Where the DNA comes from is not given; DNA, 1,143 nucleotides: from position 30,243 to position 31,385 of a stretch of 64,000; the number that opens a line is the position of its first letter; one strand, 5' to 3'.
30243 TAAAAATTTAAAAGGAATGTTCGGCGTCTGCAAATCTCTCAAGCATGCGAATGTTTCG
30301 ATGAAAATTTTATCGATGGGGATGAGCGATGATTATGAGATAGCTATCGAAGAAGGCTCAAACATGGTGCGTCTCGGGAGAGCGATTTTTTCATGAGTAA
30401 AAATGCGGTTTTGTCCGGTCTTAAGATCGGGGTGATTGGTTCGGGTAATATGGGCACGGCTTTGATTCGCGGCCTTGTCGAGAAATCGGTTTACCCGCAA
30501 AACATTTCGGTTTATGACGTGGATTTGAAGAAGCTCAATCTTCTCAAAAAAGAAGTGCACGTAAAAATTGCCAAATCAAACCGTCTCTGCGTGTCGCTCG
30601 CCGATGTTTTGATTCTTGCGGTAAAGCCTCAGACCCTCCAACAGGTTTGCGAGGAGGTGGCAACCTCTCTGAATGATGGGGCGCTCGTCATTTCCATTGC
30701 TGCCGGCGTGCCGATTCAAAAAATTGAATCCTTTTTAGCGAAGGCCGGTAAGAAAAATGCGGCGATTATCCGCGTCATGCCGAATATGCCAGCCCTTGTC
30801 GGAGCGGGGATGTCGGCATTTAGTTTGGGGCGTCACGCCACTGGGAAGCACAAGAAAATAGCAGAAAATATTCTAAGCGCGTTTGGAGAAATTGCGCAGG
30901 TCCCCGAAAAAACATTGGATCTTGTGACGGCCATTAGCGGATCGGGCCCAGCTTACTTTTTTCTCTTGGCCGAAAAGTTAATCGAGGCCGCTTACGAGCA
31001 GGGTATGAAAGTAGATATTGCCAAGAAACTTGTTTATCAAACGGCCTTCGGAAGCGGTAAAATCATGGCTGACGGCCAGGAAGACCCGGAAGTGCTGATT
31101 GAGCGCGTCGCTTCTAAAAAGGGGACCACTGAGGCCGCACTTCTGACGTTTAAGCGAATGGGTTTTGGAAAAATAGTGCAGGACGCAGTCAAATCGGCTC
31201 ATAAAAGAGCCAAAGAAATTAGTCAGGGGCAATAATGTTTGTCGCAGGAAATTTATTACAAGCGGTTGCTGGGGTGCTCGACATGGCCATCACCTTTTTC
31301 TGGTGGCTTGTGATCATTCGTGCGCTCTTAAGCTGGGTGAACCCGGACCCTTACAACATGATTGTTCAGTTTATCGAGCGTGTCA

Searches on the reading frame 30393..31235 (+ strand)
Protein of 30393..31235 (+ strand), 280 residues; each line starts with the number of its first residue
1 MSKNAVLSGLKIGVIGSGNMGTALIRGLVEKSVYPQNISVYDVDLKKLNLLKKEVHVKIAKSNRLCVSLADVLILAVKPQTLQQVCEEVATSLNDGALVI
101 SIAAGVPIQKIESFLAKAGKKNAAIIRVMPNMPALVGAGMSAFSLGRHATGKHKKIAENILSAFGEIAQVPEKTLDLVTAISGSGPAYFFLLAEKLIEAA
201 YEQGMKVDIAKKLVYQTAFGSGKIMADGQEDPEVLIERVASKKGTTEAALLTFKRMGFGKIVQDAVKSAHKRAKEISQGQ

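Call 67: search_protein_families(library=pfam, proteins=[window:30393-31235:+], max_evalue=0.00001)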
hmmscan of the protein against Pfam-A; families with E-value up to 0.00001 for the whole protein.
window:30393-31235:+ (280 aa): 3 families
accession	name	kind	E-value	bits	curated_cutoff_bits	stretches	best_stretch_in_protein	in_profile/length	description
PF14748.11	P5CR_dimer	-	1.5e-32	112.4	25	1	172-275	1-104/105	Pyrroline-5-carboxylate reductase dimerisation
PF03807.23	F420_oxidored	-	7e-20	71.9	21.6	1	11-105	1-94/94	NADP oxidoreductase coenzyme F420-dependent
PF03446.21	NAD_binding_2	-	3.1e-09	37.5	21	1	11-107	1-97/161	NAD binding domain of 6-phosphogluconate dehydrogenase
